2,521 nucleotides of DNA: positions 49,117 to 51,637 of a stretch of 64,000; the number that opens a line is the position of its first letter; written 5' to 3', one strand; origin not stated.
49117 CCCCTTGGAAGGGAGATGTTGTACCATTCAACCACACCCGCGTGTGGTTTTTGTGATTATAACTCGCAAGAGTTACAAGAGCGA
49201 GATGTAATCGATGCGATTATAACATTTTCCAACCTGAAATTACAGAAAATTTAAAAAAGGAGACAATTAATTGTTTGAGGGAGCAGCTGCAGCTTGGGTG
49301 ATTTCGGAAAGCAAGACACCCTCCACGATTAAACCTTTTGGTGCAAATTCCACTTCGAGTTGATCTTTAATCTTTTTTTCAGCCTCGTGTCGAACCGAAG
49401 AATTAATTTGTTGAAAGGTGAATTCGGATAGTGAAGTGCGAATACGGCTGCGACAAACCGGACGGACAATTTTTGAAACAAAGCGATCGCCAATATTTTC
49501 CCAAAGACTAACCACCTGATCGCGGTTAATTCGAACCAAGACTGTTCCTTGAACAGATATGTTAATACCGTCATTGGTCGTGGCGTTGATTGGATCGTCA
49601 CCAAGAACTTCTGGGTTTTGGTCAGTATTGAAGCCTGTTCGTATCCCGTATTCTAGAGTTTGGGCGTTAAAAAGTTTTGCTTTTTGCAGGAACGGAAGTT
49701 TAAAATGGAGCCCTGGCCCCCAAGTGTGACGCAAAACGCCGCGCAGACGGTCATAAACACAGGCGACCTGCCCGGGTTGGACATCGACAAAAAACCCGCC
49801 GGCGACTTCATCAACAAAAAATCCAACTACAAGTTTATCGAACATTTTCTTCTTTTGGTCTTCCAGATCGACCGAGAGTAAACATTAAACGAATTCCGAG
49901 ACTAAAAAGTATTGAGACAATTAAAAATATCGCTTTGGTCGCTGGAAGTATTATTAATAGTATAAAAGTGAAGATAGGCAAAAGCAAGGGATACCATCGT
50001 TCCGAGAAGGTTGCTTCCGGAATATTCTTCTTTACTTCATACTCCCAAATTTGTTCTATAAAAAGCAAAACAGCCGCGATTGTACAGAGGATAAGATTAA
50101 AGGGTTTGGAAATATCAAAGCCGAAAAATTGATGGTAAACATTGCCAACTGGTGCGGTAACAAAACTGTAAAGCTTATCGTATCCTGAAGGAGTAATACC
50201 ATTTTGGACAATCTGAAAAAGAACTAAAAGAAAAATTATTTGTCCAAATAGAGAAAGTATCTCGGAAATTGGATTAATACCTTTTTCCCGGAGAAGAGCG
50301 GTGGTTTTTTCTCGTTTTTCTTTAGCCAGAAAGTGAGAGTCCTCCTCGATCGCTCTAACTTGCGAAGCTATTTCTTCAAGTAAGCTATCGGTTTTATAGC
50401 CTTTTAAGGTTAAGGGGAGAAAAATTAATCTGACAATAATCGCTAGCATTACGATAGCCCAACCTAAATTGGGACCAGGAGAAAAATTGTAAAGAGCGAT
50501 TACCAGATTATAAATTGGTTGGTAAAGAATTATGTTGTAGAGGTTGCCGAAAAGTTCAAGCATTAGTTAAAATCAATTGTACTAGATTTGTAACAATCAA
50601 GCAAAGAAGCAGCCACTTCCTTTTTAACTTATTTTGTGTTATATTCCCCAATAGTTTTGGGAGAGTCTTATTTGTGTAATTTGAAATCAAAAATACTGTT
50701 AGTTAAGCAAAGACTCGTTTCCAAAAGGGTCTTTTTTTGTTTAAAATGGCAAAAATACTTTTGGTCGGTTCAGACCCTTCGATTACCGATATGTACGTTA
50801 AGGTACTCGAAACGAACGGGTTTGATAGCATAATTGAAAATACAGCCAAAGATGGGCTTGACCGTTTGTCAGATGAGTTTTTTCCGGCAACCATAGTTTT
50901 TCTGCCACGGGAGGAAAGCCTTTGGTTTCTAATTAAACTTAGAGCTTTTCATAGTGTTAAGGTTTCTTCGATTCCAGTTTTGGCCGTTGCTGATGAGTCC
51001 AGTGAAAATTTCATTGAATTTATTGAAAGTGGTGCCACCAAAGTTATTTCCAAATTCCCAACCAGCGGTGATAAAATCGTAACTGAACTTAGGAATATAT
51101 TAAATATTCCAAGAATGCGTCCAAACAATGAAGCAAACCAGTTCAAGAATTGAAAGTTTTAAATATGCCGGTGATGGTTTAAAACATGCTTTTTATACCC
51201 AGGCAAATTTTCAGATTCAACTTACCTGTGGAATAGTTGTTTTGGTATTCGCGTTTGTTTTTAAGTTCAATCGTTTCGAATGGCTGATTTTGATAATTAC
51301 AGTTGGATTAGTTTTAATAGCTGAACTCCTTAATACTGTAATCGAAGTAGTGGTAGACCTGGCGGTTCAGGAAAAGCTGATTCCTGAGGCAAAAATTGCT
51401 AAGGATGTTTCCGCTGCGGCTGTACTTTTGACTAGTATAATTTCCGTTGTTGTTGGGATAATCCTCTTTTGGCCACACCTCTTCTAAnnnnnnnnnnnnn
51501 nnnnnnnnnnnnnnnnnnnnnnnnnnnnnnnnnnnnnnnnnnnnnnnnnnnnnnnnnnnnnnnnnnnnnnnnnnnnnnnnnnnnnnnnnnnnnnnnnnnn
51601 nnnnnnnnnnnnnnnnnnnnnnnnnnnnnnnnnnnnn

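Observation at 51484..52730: Two paralogous 35-aa hydrophobic peptides in tandem, translationally coupled to a CvpA-CAP fusion gene, downstream of a histidine kinase and a peptide-binding SBP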

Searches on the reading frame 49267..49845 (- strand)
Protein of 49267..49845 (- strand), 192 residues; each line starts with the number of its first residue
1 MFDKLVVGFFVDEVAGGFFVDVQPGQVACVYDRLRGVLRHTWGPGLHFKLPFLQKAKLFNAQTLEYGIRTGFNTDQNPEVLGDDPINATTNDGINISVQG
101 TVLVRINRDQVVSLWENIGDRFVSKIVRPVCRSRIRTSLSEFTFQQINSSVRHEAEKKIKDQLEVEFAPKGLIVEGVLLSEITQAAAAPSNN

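Call 64: search_protein_families(library=pfam, proteins=[window:49267-49845:-], max_evalue=0.001)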
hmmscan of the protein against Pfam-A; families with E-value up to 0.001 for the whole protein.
window:49267-49845:- (192 aa): 1 family
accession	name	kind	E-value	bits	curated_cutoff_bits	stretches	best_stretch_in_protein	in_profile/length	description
PF01145.31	Band_7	-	1.1e-24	87.9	23.6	1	22-183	3-146/176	SPFH domain / Band 7 family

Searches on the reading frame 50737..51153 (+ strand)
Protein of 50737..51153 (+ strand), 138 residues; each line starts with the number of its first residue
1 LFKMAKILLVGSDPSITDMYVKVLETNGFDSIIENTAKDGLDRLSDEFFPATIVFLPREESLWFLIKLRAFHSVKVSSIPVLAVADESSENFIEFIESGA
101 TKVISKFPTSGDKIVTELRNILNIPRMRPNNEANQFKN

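Call 4: search_protein_families(library=pfam, proteins=[window:50737-51153:+], max_evalue=0.01)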
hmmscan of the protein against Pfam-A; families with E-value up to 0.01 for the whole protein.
window:50737-51153:+ (138 aa): 0 families

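Call 33: search_protein_families(library=ncbifam, proteins=[window:50737-51153:+], max_evalue=1)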
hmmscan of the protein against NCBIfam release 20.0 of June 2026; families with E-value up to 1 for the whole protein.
window:50737-51153:+ (138 aa): 12 families
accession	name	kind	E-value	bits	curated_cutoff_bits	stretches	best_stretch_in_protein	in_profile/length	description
TIGR02154.1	PhoB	equivalog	3.5e-05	23.2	296.2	1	5-134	3-130/226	phosphate regulon transcriptional regulator PhoB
NF008199.0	PRK10955.1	equivalog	4.1e-05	23.6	341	1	4-124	1-117/232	envelope stress response regulator transcription factor CpxR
NF007546.0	PRK10161.1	equivalog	5.3e-05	22.9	471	1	6-122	4-120/229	phosphate response regulator transcription factor PhoB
NF045717.1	DVU0259_DivK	exception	0.00021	21.5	160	1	5-92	3-90/117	DVU0259 family response regulator domain-containing protein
NF045914.1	RespRegNblR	equivalog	0.00065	19.3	300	1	5-122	7-122/228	response regulator transcription factor NblR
NF040689.1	MtrAB_MtrA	equivalog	0.0011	18.4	300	1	7-123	1-114/219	MtrAB system response regulator MtrA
NF008296.0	PRK11083.1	equivalog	0.0016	17.9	273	1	4-123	3-119/228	two-component system response regulator CreB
NF007005.1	PRK09468.1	equivalog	0.0029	17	331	1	4-122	3-119/237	osmolarity response regulator transcription factor OmpR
NF041733.1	resp_reg_CseB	equivalog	0.0053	16.2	350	1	6-130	2-123/228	two-component system response regulator CseB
NF051850.1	RespRegRprY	equivalog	0.0071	15.8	370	1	4-134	4-132/234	response regulator transcription factor RprY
NF046022.1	RespRegCpdRBruc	equivalog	0.036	14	180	1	4-49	1-46/120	cell cycle two-component system response regulator CpdR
TIGR02956.1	TMAO_torS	equivalog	0.05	11.7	676.5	1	4-123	701-821/967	TMAO reductase system sensor histidine kinase/response regulator TorS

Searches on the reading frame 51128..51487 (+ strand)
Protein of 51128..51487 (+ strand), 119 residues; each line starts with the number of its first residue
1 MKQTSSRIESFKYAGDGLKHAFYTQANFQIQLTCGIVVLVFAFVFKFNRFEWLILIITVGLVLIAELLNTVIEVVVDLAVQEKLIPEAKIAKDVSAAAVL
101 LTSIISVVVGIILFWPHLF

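Call 4: search_protein_families(library=pfam, proteins=[window:51128-51487:+], max_evalue=0.01)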
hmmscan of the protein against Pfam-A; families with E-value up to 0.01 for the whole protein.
window:51128-51487:+ (119 aa): 1 family
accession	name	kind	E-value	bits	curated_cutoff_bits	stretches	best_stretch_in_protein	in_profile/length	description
PF01219.24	DAGK_prokar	-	3.5e-32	110.7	22.3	1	12-114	1-102/102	Prokaryotic diacylglycerol kinase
